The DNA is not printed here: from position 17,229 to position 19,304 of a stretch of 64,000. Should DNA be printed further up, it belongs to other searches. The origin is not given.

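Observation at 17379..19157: Circularly permuted DppA: the canonical N-terminal about 120 residues sit at the C-terminus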

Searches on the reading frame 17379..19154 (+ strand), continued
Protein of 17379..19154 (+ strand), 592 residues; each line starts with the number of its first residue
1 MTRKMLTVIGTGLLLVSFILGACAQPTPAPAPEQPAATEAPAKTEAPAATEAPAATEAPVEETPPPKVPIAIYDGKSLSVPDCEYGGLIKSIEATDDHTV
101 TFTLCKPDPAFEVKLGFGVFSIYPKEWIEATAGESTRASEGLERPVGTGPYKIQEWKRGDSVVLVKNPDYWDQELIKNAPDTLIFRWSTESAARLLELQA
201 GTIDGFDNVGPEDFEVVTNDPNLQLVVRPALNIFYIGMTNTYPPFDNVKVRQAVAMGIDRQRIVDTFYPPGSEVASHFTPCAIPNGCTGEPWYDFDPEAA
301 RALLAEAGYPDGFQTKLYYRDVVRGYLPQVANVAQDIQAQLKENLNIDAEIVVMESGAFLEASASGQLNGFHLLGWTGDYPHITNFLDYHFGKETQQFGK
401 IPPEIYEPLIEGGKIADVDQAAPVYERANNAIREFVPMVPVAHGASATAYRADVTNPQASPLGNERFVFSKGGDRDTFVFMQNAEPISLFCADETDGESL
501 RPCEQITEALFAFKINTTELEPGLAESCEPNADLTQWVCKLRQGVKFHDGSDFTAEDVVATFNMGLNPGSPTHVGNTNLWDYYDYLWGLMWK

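Call 6: find_homologous_proteins(query=window:17379-19154:+, max_evalue=0.00001)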
Query window:17379-19154:+ (592 aa): 6538 proteins with E <= 0.00001 among 8000 candidates; the best 120 are listed.
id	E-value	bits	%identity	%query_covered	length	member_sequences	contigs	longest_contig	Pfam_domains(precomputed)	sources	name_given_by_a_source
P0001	0.0e+0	1289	91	100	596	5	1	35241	PF00496.28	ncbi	ncbi:MAG: hypothetical protein Kow0088_14850 [Anaerolineales bacterium]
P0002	0.0e+0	1277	89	100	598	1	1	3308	PF00496.28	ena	-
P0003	0.0e+0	1245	88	100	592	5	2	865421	PF00496.28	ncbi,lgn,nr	ncbi:MAG: ABC transporter substrate-binding protein [Anaerolineales bacterium]|nr:ABC transporter su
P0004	0.0e+0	1031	73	100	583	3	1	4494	PF00496.28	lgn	-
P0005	0.0e+0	1017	71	100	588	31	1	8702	PF00496.28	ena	-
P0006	2.1e-298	1009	74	100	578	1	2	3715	PF00496.28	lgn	-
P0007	6.2e-294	995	71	100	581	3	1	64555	PF00496.28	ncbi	-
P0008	2.4e-293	993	73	100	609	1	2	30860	PF00496.28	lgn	-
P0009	2.7e-292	989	77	88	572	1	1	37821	PF00496.28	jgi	jgi:ABC-type transport system substrate-binding protein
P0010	1.9e-291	986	75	89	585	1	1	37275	PF00496.28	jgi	-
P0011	4.5e-291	985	74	100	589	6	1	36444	PF00496.28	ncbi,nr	ncbi:MAG: peptide ABC transporter substrate-binding protein [Anaerolineaceae bacterium]|nr:MAG: pept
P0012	5.7e-291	985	74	94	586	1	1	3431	PF00496.28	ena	-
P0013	2.4e-290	983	73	100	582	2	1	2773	PF00496.28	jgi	jgi:ABC-type transport system substrate-binding protein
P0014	4.4e-290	982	78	89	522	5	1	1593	PF00496.28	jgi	-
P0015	1.6e-289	980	74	97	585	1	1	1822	PF00496.28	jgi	jgi:ABC-type transport system substrate-binding protein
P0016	2.1e-289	980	74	98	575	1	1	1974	PF00496.28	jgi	jgi:ABC-type transport system substrate-binding protein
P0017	4.1e-289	979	72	92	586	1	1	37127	PF00496.28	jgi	jgi:ABC-type transport system substrate-binding protein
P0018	1.2e-288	977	72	92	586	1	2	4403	PF00496.28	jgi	jgi:peptide/nickel transport system substrate-binding protein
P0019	2.5e-288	976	73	100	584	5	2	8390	PF00496.28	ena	-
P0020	4.4e-287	972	73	97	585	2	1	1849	PF00496.28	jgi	jgi:ABC-type transport system substrate-binding protein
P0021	1.7e-286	970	70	100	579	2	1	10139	PF00496.28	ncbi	-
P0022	1.3e-285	967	76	89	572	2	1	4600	PF00496.28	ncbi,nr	ncbi:MAG: ABC transporter substrate-binding protein [Anaerolineales bacterium]|nr:ABC transporter su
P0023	7.8e-285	965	75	92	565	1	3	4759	PF00496.28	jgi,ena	-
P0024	1.7e-284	964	71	100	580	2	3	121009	PF00496.28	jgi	jgi:ABC-type transport system substrate-binding protein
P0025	1.3e-283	961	69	100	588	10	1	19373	PF00496.28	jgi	jgi:peptide/nickel transport system substrate-binding protein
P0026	2.3e-283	960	73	89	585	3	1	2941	PF00496.28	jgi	-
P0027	5.0e-283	959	75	89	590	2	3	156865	PF00496.28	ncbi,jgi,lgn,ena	-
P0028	5.5e-283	959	71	100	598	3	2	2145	PF00496.28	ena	-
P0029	8.1e-283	958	78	87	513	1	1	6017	PF00496.28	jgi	-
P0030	8.3e-282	955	73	89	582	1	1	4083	PF00496.28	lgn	-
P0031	2.0e-281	953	75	91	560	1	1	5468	PF00496.28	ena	-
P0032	1.0e-280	951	70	100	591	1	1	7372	PF00496.28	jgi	jgi:peptide/nickel transport system substrate-binding protein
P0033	1.4e-280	951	70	100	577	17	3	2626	PF00496.28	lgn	-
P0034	3.5e-280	949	73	89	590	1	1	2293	PF00496.28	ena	-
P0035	4.2e-280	949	69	100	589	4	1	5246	PF00496.28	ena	-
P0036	2.2e-279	947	69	100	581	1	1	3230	PF00496.28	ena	-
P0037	4.0e-279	946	73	95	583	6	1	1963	PF00496.28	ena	-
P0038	8.2e-279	945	72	89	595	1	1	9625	PF00496.28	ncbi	-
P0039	1.9e-278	944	71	89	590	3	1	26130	PF00496.28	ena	-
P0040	2.7e-278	943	70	100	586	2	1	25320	PF00496.28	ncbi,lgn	-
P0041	8.9e-278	941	68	100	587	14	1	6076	PF00496.28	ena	-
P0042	1.9e-277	940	72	97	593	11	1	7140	PF00496.28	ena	-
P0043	5.5e-277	939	74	89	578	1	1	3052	PF00496.28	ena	-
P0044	1.2e-276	938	70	100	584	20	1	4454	PF00496.28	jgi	-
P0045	1.9e-276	937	73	89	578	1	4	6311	PF00496.28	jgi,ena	-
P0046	2.0e-276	937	70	92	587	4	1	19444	PF00496.28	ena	-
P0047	3.1e-276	936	73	89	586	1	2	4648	PF00496.28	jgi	jgi:ABC-type transport system substrate-binding protein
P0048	3.3e-276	936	67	100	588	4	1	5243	PF00496.28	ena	-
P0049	4.1e-276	936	70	100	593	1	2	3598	PF00496.28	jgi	jgi:peptide/nickel transport system substrate-binding protein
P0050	9.3e-276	935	70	89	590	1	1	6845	PF00496.28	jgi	jgi:ABC-type transport system substrate-binding protein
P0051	1.1e-275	934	73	89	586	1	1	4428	PF00496.28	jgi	jgi:ABC-type transport system substrate-binding protein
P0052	1.2e-275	934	71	90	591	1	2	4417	PF00496.28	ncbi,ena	-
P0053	1.2e-275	934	71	90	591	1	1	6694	PF00496.28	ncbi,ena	-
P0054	1.7e-275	934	74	90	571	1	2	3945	PF00496.28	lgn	-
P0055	2.3e-275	933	73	94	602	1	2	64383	PF00496.28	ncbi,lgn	-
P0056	4.6e-275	932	73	89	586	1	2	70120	PF00496.28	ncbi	-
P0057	6.5e-275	932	73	89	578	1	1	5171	PF00496.28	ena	-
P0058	2.9e-274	930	68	100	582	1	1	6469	PF00496.28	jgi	jgi:peptide/nickel transport system substrate-binding protein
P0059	3.2e-274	930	76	87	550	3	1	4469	PF00496.28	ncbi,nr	ncbi:MAG: peptide ABC transporter substrate-binding protein, partial [Chloroflexi bacterium]|nr:pept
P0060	3.3e-274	930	68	100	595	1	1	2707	PF00496.28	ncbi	-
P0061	3.7e-274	929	68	100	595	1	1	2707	PF00496.28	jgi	jgi:peptide/nickel transport system substrate-binding protein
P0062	4.2e-274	929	71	89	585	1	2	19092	PF00496.28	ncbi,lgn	-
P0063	6.4e-274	929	68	100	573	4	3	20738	PF00496.28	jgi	-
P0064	1.7e-273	927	69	97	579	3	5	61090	PF00496.28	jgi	jgi:peptide/nickel transport system substrate-binding protein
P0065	8.4e-273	925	73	91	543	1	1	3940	PF00496.28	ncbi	ncbi:MAG: peptide ABC transporter substrate-binding protein, partial [Chloroflexi bacterium RIFOXYC1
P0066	1.3e-272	924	70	96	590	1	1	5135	PF00496.28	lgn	-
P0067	3.7e-272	923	70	90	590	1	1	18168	PF00496.28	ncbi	-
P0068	4.3e-272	923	70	90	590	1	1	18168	PF00496.28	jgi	jgi:peptide/nickel transport system substrate-binding protein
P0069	6.0e-272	922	71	91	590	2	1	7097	PF00496.28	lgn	-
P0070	1.1e-271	921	69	100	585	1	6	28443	PF00496.28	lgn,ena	-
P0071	1.4e-271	921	69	99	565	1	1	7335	PF00496.28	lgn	-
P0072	1.5e-271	921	69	100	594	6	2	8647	PF00496.28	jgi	jgi:peptide/nickel transport system substrate-binding protein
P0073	2.5e-271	920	70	96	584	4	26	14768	PF00496.28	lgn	-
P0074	2.5e-271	920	72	95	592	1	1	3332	PF00496.28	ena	-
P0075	3.3e-271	920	66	100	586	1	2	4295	PF00496.28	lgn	-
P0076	9.9e-271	918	68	100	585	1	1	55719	PF00496.28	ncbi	-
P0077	1.8e-270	917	73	89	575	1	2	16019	PF00496.28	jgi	jgi:peptide/nickel transport system substrate-binding protein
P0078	1.3e-269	914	68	100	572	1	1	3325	PF00496.28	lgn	-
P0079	1.7e-269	914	72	89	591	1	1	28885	PF00496.28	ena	-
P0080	2.1e-269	914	68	100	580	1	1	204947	PF00496.28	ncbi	-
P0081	2.6e-269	913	72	89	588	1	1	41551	PF00496.28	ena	-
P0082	2.7e-269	913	71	89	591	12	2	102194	PF00496.28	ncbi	-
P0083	3.0e-269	913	69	98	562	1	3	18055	PF00496.28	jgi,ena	-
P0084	3.4e-269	913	72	89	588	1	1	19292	PF00496.28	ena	-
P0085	4.8e-269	912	73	88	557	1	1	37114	PF00496.28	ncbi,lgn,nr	ncbi:MAG: hypothetical protein JXA13_07045 [Anaerolineales bacterium]|nr:hypothetical protein [Anaer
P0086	4.8e-269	912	72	89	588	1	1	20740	PF00496.28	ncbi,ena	-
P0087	7.3e-269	912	73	88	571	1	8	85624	PF00496.28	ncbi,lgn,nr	ncbi:MAG TPA: ABC transporter substrate-binding protein [Anaerolineales bacterium]|nr:ABC transporte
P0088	7.3e-269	912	65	100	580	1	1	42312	PF00496.28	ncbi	-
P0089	1.4e-268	911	70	89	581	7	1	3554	PF00496.28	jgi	jgi:peptide/nickel transport system substrate-binding protein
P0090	2.0e-268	910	68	99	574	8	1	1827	PF00496.28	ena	-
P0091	2.0e-268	910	71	89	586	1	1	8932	PF00496.28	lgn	-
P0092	3.0e-268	910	71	89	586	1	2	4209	PF00496.28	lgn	-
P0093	3.4e-268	910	68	100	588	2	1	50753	PF00496.28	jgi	-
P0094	6.0e-268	909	65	100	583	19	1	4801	PF00496.28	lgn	-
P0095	1.0e-267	908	70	97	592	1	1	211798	PF00496.28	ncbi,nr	ncbi:MAG: peptide ABC transporter substrate-binding protein [Chloroflexi bacterium]|nr:peptide ABC t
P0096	1.0e-267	908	71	94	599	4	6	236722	PF00496.28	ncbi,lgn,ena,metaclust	ncbi:MAG: ABC transporter substrate-binding protein [Chloroflexota bacterium]|metaclust:\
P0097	1.0e-267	908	70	89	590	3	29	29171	PF00496.28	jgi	-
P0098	1.7e-267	907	69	95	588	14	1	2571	PF00496.28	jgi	jgi:ABC-type transport system substrate-binding protein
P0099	1.8e-267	907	69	96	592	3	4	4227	PF00496.28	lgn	-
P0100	2.6e-267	907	72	91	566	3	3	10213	PF00496.28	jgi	jgi:peptide/nickel transport system substrate-binding protein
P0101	3.6e-267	906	72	89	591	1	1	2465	PF00496.28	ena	-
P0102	4.0e-267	906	66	100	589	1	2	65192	PF00496.28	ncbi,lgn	-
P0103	7.0e-267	905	71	89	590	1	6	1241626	PF00496.28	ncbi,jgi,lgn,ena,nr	ncbi:MAG TPA: ABC transporter substrate-binding protein [Anaerolineales bacterium]|nr:ABC transporte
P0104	7.4e-267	905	71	89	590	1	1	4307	PF00496.28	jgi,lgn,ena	-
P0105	9.2e-267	905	68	97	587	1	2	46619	PF00496.28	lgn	-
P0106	9.4e-267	905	69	90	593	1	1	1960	PF00496.28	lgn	-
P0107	1.4e-266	904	71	89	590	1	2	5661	PF00496.28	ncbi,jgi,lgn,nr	ncbi:MAG TPA: ABC transporter substrate-binding protein [Anaerolineales bacterium]|nr:ABC transporte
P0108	1.4e-266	904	71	89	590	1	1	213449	PF00496.28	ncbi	ncbi:MAG: ABC transporter substrate-binding protein [Anaerolineales bacterium]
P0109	1.8e-266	904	70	90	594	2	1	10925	PF00496.28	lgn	-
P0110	1.9e-266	904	70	89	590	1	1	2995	PF00496.28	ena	-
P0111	1.9e-266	904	67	100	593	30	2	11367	PF00496.28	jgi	-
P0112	2.2e-266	904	69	89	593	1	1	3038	PF00496.28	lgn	-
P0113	3.0e-266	903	71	88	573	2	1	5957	PF00496.28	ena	-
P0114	4.0e-266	903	71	94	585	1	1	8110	PF00496.28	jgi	jgi:ABC-type transport system substrate-binding protein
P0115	4.6e-266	903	67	99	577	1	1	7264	PF00496.28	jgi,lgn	jgi:peptide/nickel transport system substrate-binding protein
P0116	5.2e-266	902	73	88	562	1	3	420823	PF00496.28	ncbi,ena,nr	ncbi:MAG: dppA [Anaerolineaceae bacterium]|nr:MAG: dppA [Anaerolineaceae bacterium]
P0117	7.5e-266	902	70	89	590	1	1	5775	PF00496.28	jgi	-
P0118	7.8e-266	902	66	100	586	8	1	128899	PF00496.28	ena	-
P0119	9.1e-266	902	73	87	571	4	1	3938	PF00496.28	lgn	-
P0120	1.1e-265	901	70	89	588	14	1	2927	PF00496.28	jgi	-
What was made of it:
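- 120 of 120 best database hits are colinear with the query at 65-91% identity (call 6).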
